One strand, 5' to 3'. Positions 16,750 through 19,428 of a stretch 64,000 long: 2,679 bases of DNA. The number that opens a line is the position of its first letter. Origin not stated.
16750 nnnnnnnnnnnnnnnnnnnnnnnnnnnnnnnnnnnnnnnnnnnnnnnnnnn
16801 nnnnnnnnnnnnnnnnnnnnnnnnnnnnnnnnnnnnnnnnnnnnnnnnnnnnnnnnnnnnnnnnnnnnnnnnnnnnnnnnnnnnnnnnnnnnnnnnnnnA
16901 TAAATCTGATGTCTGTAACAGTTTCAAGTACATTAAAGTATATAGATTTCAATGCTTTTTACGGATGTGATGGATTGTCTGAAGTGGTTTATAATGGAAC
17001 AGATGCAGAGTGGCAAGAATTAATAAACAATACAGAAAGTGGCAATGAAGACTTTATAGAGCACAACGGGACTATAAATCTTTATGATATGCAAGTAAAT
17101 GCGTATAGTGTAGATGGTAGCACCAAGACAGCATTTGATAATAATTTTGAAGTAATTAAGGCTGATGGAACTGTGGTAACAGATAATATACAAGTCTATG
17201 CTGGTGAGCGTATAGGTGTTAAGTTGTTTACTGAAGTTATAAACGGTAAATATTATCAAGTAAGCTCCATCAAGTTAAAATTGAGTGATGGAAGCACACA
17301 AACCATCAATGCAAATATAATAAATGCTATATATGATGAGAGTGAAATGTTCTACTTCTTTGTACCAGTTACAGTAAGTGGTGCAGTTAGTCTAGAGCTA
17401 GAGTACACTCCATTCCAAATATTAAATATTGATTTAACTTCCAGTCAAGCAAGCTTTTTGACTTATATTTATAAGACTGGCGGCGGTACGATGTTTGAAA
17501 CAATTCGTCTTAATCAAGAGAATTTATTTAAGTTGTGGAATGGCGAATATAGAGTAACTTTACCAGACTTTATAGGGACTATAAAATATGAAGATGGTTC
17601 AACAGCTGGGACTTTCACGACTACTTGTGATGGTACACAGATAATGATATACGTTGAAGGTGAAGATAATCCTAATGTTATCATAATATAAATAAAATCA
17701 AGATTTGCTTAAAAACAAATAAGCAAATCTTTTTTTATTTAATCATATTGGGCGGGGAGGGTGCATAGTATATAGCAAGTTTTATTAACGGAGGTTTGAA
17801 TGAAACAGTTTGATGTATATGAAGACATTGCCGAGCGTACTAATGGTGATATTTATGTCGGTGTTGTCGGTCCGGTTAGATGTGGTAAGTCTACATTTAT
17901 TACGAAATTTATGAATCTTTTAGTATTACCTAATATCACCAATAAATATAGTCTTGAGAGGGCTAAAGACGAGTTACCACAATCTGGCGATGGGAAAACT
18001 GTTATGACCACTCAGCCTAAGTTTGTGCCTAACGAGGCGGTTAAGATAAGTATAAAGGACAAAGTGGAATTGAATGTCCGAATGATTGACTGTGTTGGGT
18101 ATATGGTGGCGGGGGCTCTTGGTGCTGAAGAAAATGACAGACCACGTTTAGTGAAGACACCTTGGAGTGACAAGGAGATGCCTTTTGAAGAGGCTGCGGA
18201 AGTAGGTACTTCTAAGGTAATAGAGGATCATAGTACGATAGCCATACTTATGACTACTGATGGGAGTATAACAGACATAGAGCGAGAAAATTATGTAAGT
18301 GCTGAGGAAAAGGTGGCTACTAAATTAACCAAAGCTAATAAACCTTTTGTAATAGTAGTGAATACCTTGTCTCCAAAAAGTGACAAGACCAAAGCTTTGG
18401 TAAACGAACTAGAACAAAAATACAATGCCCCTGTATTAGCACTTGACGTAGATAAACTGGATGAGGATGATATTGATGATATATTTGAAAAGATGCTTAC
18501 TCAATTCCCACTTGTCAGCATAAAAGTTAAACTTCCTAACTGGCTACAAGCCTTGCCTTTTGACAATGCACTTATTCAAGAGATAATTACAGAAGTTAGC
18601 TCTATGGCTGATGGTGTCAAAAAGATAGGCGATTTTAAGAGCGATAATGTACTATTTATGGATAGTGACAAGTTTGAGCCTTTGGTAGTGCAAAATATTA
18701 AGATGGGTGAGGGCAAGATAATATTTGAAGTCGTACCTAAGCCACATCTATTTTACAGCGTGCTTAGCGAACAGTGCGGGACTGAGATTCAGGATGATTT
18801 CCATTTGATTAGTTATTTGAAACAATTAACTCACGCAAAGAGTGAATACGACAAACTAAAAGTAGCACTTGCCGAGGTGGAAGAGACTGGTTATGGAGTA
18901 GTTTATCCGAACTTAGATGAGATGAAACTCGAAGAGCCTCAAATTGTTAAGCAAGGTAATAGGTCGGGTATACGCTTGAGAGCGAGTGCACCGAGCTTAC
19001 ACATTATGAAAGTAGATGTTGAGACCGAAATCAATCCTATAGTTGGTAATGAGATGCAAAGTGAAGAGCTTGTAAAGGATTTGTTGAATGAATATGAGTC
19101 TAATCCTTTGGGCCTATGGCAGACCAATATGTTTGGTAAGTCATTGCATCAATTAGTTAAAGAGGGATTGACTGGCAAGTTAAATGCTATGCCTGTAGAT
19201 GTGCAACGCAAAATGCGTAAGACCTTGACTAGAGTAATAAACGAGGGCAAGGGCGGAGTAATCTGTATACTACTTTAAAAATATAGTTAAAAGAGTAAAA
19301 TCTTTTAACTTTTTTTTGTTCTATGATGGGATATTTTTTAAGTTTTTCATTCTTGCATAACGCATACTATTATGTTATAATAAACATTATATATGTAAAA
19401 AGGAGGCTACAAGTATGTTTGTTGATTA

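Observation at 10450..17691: Giant 2,413-aa protein fusing a TasA/camelysin-like, SipW-type N-terminus to about 2,000 aa of BspA-type LRRs, with no recognisable wall or membrane anchor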

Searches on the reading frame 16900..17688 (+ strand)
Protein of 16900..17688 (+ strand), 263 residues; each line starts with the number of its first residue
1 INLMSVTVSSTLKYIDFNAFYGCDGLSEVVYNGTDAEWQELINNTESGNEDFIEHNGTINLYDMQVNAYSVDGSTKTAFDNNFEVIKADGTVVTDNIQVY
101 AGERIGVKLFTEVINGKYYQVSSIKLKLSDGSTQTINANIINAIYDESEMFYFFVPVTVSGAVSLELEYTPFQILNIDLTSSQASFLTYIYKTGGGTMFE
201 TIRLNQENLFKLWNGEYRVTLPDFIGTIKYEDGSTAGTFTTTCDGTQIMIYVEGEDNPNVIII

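Call 3: search_protein_families(library=pfam, proteins=[window:16900-17688:+], max_evalue=1)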
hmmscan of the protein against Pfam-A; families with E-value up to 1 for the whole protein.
window:16900-17688:+ (263 aa): 3 families
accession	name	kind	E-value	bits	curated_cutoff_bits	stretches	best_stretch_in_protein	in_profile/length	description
PF13306.12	LRR_5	-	0.0076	16.6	27.7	1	2-31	12-41/127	BspA type Leucine rich repeat region (6 copies)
PF00394.28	Cu-oxidase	-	0.021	15.4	21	1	68-141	74-152/157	Multicopper oxidase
PF20906.3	S-Me-THD_C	-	0.057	13.2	27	1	201-239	110-148/190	S-Me-THD-like, C-terminal domain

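Call 4: search_protein_families(library=ncbifam, proteins=[window:16900-17688:+], max_evalue=1)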
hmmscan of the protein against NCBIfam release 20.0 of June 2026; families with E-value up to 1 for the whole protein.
window:16900-17688:+ (263 aa): 1 family
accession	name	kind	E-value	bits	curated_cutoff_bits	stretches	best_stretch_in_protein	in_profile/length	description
NF002094.0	PRK00933.1-4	equivalog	0.12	12.2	300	1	103-179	72-146/169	rRNA maturation protein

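Call 53: search_solved_structures(query=window:16960-17688:+, max_evalue=10)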
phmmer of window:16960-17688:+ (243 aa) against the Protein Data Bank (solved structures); distinct sequences matched with E-value up to 10: 2.
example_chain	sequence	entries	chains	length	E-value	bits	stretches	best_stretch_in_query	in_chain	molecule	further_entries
3mxu_A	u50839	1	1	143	1.1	12.2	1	51-93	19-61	Glycine cleavage system H protein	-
2obk_A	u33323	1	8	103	2.2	11.2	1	196-229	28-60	SelT/selW/selH selenoprotein domain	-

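Call 62: find_homologous_proteins(query=window:16900-17688:+, max_evalue=0.001)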
Query window:16900-17688:+: 1198 candidates shared short words with the query, none scored E <= 0.001.

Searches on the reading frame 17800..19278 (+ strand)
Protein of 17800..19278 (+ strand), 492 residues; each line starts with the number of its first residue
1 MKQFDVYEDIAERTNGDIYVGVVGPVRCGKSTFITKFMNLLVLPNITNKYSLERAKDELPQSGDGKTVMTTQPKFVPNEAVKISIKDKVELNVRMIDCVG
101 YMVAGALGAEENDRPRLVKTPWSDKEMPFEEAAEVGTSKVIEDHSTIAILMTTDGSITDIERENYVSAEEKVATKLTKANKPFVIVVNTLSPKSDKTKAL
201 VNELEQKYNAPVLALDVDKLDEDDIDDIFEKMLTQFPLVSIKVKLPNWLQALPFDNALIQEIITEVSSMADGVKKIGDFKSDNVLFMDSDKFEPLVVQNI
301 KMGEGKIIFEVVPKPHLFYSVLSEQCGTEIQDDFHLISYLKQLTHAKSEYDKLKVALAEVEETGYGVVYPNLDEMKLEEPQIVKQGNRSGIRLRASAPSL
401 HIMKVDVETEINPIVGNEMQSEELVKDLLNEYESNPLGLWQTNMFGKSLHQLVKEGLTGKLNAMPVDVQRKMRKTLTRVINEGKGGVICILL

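Call 18: find_encoding_contigs(protein=window:17800-19278:+, flank=10000, max_places=6)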
Protein window:17800-19278:+ (492 aa): 4 contigs read that carry it; 3 places shown.
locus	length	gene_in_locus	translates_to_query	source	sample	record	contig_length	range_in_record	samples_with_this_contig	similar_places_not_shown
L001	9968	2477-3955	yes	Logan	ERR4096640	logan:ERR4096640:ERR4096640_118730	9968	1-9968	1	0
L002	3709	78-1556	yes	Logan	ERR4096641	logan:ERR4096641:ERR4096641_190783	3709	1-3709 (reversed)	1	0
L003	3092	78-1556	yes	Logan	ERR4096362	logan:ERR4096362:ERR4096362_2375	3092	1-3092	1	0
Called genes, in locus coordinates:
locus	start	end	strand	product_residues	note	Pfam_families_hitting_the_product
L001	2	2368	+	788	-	?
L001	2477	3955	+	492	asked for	PF09547:SpoIVA_ATPase, PF20438:SpoIVA_middle, PF20439:SpoIVA_C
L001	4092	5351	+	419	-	PF01018:GTP1_OBG, PF01926:MMR_HSR1, PF02421:FeoB_N, PF09269:DUF1967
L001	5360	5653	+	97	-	PF01985:CRS1_YhbY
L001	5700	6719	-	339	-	PF09084:NMT1, PF13379:NMT1_2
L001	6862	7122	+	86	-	-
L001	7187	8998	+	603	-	PF01541:GIY-YIG, PF27096:UvrC_M, PF02151:UVR, PF22920:UvrC_RNaseH, PF08459:UvrC_RNaseH_dom, PF12826:HHH_2, PF14520:HHH_5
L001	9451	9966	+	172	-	?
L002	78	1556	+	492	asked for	PF09547:SpoIVA_ATPase, PF20438:SpoIVA_middle, PF20439:SpoIVA_C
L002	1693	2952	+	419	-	PF01018:GTP1_OBG, PF01926:MMR_HSR1, PF02421:FeoB_N, PF09269:DUF1967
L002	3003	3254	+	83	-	PF01985:CRS1_YhbY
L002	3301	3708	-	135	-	?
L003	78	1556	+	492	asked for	PF09547:SpoIVA_ATPase, PF20438:SpoIVA_middle, PF20439:SpoIVA_C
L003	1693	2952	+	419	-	PF01018:GTP1_OBG, PF01926:MMR_HSR1, PF02421:FeoB_N, PF09269:DUF1967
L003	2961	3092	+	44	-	?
